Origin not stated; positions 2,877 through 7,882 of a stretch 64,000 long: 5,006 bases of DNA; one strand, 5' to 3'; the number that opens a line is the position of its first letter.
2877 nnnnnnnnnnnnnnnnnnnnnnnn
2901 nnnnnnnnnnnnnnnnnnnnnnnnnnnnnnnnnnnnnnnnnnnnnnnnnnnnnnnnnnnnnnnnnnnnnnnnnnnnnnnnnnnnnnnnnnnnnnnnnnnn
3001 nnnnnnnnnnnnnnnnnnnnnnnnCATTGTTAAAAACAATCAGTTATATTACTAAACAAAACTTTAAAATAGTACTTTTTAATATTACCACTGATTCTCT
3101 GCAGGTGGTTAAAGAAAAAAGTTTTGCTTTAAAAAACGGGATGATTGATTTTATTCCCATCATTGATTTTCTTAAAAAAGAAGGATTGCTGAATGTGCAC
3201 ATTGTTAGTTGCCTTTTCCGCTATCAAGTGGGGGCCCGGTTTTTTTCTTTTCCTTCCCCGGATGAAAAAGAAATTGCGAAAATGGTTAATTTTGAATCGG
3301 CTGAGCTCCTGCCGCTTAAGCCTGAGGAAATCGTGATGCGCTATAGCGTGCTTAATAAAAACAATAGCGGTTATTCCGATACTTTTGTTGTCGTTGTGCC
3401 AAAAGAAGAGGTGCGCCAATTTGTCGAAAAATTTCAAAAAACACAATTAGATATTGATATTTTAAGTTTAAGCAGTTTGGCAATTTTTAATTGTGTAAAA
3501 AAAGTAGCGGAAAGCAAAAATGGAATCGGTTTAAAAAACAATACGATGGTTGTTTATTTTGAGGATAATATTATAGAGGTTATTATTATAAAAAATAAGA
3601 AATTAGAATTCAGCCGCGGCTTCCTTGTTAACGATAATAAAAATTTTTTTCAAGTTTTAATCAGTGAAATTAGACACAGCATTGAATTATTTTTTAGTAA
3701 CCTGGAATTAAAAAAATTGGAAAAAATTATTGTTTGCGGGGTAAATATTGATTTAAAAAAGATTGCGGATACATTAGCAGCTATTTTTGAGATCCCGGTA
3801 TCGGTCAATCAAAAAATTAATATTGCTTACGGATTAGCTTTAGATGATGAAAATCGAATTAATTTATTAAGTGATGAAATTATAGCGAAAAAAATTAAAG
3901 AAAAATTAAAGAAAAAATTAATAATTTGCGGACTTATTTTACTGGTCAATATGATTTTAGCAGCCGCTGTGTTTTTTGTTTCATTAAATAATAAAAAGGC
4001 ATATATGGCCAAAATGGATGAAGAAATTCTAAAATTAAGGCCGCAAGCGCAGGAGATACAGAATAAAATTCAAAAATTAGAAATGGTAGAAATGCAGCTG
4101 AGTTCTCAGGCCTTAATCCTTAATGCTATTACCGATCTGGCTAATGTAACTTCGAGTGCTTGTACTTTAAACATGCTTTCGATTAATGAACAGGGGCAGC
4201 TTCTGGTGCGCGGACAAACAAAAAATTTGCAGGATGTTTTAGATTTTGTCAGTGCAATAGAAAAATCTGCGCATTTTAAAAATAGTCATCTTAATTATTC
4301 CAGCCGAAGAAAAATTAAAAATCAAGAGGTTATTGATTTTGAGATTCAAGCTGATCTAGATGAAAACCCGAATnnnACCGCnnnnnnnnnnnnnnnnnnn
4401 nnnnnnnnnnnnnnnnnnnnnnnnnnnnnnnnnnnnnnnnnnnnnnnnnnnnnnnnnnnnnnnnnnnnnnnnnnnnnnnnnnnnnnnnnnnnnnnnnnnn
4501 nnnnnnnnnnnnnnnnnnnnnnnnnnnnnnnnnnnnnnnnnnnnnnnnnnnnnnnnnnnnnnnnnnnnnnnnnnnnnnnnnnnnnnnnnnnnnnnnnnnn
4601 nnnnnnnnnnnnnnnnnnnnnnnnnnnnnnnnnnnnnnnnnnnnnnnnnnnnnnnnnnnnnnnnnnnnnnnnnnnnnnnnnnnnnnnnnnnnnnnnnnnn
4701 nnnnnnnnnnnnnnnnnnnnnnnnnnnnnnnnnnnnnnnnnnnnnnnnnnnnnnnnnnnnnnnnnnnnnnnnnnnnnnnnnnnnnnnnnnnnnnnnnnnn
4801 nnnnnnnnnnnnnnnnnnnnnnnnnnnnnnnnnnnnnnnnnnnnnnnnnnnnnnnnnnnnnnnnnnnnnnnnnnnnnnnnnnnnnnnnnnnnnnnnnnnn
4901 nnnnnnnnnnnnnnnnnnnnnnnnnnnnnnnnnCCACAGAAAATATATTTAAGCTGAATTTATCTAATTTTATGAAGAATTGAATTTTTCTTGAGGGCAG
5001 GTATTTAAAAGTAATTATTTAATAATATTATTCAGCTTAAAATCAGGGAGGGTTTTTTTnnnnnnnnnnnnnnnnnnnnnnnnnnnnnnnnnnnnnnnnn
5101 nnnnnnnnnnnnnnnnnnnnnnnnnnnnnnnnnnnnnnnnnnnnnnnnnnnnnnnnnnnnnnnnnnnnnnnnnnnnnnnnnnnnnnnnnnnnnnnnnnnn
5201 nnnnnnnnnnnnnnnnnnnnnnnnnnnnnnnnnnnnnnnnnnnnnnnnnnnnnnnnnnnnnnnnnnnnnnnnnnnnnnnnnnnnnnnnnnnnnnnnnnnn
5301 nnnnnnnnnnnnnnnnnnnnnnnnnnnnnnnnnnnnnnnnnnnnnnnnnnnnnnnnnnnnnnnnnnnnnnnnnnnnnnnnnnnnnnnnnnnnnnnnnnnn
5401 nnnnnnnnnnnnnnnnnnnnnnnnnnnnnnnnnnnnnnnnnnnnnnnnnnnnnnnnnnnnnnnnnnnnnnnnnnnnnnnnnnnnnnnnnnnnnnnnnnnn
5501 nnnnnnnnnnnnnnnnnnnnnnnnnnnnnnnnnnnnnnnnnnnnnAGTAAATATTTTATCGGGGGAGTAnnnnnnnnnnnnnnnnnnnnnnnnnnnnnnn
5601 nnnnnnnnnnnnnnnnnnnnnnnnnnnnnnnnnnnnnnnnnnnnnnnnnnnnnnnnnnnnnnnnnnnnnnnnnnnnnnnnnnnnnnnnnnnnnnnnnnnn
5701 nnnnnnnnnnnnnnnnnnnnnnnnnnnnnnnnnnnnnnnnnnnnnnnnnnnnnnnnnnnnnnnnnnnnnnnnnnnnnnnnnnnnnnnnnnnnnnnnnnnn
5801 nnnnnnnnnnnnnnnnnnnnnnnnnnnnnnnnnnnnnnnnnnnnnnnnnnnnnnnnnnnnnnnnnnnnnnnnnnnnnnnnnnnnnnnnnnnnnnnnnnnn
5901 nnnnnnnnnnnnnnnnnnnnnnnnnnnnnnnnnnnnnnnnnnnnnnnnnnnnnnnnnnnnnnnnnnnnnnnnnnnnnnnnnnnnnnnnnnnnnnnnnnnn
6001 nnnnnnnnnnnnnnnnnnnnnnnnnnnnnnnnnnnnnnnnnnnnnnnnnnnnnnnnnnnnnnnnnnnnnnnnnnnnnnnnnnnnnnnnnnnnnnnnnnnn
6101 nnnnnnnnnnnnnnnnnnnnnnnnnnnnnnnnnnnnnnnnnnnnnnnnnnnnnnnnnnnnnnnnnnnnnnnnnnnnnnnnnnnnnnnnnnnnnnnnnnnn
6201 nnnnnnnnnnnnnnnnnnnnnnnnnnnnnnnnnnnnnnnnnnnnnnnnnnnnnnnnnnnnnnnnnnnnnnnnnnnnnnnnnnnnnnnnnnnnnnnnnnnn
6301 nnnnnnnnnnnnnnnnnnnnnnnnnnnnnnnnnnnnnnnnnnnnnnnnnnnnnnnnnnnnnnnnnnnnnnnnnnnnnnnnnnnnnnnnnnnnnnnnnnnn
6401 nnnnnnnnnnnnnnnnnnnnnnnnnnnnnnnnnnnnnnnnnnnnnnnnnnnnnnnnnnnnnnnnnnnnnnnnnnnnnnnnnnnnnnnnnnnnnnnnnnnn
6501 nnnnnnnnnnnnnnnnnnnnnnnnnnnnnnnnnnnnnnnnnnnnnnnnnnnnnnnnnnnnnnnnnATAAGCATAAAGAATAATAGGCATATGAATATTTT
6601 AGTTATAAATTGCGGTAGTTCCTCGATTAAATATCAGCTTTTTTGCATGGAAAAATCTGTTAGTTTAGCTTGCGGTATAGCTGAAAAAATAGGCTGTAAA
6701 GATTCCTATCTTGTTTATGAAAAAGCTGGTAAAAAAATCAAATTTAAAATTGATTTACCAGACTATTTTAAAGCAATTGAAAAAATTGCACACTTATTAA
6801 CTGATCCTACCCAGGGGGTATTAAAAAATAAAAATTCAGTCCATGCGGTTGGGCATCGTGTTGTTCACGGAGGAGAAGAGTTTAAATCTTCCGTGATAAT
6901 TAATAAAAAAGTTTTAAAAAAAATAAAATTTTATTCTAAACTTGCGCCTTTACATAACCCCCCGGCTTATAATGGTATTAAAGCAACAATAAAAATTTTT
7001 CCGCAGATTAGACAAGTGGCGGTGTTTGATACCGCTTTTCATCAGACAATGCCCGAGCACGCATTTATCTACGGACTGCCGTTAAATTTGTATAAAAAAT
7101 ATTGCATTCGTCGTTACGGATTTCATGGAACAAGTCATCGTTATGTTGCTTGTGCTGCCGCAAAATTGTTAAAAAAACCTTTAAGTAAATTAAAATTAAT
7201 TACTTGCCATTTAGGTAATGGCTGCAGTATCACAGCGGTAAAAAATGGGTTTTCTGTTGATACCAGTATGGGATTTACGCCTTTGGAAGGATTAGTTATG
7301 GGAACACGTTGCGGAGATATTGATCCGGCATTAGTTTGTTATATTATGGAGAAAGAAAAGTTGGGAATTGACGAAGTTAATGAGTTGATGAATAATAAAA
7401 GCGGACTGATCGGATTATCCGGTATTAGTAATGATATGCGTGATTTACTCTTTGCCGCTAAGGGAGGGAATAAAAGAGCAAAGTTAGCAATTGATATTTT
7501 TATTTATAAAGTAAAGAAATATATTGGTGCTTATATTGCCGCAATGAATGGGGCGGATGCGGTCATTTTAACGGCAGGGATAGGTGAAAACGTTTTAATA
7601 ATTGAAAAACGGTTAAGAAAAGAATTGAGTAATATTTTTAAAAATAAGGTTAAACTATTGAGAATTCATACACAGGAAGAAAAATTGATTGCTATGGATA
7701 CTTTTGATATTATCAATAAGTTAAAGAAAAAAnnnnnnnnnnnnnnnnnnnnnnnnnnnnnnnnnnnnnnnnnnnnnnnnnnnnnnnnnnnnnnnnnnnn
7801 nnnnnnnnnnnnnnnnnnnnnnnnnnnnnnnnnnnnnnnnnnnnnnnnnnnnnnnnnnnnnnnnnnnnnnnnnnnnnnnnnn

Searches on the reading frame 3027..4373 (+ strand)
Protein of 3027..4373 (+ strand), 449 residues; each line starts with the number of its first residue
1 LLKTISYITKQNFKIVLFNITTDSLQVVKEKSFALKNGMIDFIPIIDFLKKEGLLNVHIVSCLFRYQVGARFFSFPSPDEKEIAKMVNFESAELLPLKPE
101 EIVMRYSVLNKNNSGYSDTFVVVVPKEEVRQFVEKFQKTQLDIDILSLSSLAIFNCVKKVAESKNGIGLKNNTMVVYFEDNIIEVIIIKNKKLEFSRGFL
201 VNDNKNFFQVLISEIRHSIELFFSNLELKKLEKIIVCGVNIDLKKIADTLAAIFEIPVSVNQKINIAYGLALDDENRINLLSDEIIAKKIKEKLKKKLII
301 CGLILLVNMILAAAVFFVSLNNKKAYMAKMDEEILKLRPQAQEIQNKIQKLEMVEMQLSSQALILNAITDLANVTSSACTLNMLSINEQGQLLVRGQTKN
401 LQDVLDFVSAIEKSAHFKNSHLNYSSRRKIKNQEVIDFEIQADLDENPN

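Call 62: search_protein_families(library=pfam, proteins=[window:3027-4373:+], max_evalue=0.00001)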
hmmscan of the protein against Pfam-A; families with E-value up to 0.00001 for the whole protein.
window:3027-4373:+ (449 aa): 2 families
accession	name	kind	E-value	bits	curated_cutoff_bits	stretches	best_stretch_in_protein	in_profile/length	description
PF05137.18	PilN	-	3.1e-08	34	22.8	1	370-443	5-77/78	Fimbrial assembly protein (PilN)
PF11104.14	PilM_2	-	1.6e-07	31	27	0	80-197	87-206/340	Type IV pilus assembly protein PilM;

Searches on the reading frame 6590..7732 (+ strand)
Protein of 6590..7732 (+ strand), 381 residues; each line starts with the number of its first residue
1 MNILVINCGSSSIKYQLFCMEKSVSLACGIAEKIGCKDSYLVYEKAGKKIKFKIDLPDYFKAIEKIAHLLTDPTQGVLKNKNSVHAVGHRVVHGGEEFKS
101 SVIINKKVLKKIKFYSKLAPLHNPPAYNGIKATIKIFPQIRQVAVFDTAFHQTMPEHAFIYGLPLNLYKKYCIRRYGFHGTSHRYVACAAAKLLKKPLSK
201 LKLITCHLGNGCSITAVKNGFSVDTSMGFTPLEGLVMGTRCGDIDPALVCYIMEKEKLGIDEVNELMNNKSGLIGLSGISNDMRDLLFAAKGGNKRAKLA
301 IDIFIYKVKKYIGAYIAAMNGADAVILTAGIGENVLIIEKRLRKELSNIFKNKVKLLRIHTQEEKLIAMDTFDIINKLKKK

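Call 62: search_protein_families(library=pfam, proteins=[window:6590-7732:+], max_evalue=0.00001)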
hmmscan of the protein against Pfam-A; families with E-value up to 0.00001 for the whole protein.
window:6590-7732:+ (381 aa): 1 family
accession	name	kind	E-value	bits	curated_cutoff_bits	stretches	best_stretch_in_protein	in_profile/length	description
PF00871.23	Acetate_kinase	-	4.9e-137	457.2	22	1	3-346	2-347/392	Acetokinase family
